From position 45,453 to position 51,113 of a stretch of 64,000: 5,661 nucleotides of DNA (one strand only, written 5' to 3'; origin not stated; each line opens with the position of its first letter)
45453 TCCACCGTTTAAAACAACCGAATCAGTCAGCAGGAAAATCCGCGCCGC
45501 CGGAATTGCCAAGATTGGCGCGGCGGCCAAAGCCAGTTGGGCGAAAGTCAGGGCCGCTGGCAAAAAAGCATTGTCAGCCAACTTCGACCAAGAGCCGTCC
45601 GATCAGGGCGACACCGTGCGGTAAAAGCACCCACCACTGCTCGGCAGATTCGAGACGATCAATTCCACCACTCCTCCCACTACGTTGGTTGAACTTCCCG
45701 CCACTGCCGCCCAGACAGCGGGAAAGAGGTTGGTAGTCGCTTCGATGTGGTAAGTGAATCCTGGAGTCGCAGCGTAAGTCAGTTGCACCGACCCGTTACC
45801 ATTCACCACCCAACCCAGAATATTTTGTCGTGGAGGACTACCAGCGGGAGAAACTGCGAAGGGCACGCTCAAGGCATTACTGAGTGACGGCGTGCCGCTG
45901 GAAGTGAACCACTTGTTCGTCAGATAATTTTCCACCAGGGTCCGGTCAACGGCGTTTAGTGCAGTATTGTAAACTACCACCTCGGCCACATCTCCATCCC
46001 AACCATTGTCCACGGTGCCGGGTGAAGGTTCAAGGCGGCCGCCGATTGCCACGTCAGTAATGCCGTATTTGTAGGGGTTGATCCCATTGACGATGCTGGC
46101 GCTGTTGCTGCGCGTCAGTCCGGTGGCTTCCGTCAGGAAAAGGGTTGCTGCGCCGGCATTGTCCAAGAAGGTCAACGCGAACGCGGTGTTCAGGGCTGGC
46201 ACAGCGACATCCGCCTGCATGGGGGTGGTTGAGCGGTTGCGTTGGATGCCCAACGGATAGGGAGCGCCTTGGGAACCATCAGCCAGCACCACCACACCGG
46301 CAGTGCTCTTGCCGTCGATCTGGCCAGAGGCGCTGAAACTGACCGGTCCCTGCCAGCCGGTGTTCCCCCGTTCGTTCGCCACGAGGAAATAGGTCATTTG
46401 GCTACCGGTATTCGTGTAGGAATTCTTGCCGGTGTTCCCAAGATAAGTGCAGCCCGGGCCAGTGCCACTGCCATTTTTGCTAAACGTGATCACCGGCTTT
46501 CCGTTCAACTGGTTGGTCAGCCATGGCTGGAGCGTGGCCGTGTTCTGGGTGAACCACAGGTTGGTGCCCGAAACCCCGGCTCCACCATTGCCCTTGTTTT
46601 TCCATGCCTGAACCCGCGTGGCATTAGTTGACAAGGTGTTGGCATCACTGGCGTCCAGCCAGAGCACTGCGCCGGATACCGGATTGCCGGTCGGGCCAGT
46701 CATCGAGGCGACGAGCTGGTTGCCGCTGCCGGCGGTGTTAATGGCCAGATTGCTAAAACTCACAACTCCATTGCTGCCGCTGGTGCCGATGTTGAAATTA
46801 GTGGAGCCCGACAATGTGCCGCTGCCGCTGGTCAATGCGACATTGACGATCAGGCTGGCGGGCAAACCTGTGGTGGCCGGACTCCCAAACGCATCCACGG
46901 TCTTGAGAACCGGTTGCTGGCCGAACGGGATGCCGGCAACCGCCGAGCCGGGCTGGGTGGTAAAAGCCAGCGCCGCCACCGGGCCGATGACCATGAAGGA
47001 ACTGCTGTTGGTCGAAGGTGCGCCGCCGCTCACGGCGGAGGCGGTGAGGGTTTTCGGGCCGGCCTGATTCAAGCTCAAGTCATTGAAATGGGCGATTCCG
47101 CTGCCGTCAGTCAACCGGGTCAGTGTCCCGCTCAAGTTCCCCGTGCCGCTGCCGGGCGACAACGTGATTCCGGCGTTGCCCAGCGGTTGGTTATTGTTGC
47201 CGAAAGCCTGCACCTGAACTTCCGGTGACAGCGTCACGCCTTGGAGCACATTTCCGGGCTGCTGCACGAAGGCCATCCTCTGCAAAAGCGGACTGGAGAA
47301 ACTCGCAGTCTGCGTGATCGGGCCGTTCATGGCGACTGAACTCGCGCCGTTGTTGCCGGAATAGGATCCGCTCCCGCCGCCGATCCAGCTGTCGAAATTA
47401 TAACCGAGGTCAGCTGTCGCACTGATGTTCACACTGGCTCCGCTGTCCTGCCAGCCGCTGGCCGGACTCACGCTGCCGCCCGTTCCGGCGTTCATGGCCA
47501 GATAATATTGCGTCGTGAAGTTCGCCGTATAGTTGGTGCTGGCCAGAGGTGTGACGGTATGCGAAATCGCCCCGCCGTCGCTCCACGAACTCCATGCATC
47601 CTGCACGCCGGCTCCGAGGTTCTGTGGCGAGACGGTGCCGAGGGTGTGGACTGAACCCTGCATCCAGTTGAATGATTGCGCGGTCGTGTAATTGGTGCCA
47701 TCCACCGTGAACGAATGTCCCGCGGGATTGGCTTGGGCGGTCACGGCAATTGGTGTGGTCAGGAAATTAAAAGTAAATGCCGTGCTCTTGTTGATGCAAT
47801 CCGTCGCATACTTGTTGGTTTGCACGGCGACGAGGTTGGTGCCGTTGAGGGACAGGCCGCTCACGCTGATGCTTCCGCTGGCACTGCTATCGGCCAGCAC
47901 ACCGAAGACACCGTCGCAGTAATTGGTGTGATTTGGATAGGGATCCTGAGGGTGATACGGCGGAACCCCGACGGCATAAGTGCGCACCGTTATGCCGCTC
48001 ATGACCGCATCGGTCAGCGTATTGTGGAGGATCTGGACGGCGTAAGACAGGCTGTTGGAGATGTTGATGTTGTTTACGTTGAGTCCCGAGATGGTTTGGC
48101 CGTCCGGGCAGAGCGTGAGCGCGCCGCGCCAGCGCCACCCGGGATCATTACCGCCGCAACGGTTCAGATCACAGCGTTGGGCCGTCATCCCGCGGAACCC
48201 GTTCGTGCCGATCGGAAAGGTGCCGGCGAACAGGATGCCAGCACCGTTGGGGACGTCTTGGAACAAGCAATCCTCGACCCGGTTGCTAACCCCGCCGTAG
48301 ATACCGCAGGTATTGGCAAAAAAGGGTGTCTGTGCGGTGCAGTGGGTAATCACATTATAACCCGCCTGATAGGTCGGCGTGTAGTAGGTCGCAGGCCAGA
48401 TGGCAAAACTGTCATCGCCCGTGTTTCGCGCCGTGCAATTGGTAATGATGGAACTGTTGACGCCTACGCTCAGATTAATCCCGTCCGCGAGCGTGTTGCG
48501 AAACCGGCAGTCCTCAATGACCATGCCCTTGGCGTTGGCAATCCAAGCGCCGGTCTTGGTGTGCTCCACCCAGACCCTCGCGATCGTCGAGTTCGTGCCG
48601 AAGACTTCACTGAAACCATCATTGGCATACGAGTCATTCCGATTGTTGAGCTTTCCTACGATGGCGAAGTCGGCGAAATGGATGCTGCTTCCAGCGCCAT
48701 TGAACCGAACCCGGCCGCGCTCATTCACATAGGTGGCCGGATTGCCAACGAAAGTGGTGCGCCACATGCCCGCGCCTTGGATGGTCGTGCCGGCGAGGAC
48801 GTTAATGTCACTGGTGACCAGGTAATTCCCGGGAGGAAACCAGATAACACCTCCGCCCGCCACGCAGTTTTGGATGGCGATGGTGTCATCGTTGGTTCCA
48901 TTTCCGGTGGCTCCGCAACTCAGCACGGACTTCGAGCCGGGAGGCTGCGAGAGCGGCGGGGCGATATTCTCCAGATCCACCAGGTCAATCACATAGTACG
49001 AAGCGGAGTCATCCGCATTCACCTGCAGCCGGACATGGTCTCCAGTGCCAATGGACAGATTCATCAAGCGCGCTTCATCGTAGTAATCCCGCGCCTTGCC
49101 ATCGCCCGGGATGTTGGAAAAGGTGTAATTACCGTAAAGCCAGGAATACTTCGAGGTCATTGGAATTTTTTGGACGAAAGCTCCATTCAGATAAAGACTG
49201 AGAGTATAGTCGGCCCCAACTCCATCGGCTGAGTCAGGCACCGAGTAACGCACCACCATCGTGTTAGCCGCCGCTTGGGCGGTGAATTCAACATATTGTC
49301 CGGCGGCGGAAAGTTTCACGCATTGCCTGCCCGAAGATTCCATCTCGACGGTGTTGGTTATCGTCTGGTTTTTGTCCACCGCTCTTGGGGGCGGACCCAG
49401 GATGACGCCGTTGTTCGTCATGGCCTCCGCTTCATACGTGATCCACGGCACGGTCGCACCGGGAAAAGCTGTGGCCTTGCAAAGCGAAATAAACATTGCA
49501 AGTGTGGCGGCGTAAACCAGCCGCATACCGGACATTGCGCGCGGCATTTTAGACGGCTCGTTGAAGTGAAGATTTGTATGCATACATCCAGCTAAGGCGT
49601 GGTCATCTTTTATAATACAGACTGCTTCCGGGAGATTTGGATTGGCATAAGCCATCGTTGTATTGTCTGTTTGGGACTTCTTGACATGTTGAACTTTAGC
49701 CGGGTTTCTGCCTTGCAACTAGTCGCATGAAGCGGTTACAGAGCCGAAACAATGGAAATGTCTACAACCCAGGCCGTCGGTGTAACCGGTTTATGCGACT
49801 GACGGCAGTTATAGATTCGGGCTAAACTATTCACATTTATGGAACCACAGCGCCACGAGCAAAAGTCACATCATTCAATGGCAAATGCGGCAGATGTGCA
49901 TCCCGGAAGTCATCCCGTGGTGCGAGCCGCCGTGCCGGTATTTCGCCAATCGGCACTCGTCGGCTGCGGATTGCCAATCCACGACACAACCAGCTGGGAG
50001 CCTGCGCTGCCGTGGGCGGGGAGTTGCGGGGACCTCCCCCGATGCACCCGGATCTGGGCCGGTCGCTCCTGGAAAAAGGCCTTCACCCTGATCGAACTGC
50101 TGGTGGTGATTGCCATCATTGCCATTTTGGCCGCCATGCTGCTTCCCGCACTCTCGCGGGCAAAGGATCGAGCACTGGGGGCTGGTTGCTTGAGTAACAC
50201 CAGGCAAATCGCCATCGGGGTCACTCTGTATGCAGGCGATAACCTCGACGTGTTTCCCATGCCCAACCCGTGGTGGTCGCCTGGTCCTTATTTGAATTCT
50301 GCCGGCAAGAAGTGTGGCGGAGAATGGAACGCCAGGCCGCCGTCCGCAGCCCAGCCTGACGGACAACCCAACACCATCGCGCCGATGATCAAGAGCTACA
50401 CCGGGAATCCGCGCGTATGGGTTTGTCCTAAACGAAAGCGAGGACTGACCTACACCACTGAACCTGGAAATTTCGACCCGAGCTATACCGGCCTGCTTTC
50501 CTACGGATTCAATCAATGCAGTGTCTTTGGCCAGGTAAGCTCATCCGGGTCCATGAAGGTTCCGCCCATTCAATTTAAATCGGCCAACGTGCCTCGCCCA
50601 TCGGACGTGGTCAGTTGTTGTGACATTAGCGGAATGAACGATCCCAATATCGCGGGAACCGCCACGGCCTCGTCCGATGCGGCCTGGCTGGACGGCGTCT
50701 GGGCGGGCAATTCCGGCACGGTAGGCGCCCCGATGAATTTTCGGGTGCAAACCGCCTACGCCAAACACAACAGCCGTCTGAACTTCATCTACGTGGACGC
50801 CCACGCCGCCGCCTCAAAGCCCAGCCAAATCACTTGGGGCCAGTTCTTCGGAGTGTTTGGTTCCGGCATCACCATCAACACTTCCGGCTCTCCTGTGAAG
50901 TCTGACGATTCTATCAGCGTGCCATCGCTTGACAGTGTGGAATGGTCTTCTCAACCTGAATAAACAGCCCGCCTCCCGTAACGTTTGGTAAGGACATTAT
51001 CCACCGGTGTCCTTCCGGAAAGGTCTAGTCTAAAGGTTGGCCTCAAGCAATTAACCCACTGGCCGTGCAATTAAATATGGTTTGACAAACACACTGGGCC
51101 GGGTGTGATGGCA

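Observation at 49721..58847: Six copies of a 19-nt quasi-palindromic motif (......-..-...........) upstream of the surface-protein and prepilin-like genes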

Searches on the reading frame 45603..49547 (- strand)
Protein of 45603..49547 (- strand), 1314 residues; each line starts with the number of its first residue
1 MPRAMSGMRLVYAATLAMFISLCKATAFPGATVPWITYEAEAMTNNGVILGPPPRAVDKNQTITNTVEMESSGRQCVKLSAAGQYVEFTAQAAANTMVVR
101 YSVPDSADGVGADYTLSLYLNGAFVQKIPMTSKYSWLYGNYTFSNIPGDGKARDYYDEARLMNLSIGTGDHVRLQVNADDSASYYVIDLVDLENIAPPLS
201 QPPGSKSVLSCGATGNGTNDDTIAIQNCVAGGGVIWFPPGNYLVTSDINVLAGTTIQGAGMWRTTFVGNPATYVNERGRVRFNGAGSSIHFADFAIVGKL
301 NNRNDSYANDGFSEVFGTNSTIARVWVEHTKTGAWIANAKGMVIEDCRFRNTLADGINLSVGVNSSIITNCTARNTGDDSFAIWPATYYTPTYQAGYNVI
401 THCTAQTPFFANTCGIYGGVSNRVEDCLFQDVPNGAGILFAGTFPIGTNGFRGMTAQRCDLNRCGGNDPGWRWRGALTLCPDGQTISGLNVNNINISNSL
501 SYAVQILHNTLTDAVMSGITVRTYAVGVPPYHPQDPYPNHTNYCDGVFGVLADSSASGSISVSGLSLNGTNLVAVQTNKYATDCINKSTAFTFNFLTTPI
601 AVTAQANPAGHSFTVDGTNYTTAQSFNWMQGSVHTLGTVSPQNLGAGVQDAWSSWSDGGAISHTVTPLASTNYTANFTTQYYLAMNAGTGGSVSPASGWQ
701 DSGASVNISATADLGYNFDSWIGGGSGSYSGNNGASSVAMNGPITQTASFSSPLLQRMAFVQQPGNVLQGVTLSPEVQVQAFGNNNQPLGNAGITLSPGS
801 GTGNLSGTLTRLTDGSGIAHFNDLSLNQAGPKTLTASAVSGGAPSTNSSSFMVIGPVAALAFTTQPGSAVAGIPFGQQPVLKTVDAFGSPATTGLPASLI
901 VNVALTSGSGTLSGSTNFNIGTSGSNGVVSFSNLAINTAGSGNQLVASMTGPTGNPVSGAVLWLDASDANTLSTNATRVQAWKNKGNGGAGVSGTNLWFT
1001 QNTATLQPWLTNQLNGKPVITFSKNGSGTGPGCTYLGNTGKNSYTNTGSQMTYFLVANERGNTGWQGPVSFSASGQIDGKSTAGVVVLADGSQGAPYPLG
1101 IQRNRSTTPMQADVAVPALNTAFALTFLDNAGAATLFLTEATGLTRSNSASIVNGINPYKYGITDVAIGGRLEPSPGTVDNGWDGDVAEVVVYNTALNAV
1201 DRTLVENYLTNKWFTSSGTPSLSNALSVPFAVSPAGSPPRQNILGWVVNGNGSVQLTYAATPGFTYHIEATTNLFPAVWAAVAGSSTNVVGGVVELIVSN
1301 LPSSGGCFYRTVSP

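Call 5: search_protein_families(library=pfam, proteins=[window:45603-49547:-], max_evalue=0.01)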
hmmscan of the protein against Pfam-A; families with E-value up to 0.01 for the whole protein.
window:45603-49547:- (1314 aa): 6 families
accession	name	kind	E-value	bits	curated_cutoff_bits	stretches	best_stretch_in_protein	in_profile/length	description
PF22815.2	CatAgl_D1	-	5.7e-41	140.6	27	1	33-195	2-159/159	Alpha-1,3-glucanase catalytic domain D1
PF22816.2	CatAgl_D2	-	1e-21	77.7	27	1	235-467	26-260/389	Alpha-1,3-glucanase catalytic domain D2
PF12708.12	Pect-lyase_RHGA_epim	-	5.5e-16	59.4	27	1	207-384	3-194/213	Rhamnogalacturonase A/epimerase, pectate lyase-like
PF18998.6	Flg_new_2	-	1.2e-10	41.6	23.6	1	681-751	1-70/73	Divergent InlB B-repeat domain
PF13229.12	Beta_helix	-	8.2e-05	22.7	25.9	1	320-433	34-138/158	Right handed beta helix region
PF02369.22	Big_1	-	0.00027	21.4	34.9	1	776-851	20-92/93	Bacterial Ig-like domain (group 1)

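Call 51: search_protein_families(library=ncbifam, proteins=[window:45603-49547:-], max_evalue=0.001)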
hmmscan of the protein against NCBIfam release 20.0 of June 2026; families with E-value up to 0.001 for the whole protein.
window:45603-49547:- (1314 aa): 0 families

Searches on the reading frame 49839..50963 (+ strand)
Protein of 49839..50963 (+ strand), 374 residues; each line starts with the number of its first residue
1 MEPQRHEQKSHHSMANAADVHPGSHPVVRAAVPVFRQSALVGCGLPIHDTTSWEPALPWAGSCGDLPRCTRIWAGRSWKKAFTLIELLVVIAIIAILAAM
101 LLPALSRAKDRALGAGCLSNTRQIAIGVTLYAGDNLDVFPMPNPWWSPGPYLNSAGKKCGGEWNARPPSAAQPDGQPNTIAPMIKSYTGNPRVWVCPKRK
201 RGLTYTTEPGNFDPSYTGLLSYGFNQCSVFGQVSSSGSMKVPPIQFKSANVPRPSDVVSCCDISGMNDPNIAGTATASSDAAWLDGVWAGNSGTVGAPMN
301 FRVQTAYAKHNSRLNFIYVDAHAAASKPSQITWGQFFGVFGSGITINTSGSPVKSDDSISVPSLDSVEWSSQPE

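Call 5: search_protein_families(library=pfam, proteins=[window:49839-50963:+], max_evalue=0.01)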
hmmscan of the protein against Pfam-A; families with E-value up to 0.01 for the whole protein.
window:49839-50963:+ (374 aa): 1 family
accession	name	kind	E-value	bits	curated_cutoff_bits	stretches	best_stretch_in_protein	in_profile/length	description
PF07963.17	N_methyl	-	2.3e-07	30.5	21.2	1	80-102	5-27/27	Prokaryotic N-terminal methylation motif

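Call 51: search_protein_families(library=ncbifam, proteins=[window:49839-50963:+], max_evalue=0.001)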
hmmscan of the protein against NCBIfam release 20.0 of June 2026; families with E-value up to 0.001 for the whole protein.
window:49839-50963:+ (374 aa): 8 families
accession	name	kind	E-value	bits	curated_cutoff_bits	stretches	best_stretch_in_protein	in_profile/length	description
NF040999.1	pilin_ComGC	equivalog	8.6e-08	32.3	75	1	79-132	1-54/84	competence type IV pilus major pilin ComGC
TIGR02532.1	IV_pilin_GFxxxE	domain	2.5e-07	30.3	16.3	1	80-102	2-24/24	prepilin-type N-terminal cleavage/methylation domain-containing protein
NF007862.0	PRK10574.1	equivalog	4.2e-06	27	138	1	79-107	4-32/145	prepilin peptidase-dependent pilin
TIGR01710.1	typeII_sec_gspG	equivalog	6.1e-06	26.3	88.85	1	81-136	2-57/134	type II secretion system major pseudopilin GspG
NF041013.1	T4P_ComGE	equivalog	6.3e-06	26.2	49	1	79-107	3-31/83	competence type IV pilus minor pilin ComGE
TIGR01708.2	typeII_sec_gspH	equivalog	4.9e-05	23.4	80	1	81-107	3-29/169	type II secretion system minor pseudopilin GspH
NF041775.1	typeIV_PilA_Myxo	equivalog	7e-05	22.9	400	1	79-111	10-42/214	type IV pilin protein PilA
TIGR02596.1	TIGR02596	subfamily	0.00051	20.2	70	1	82-105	1-24/196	Verru_Chthon cassette protein D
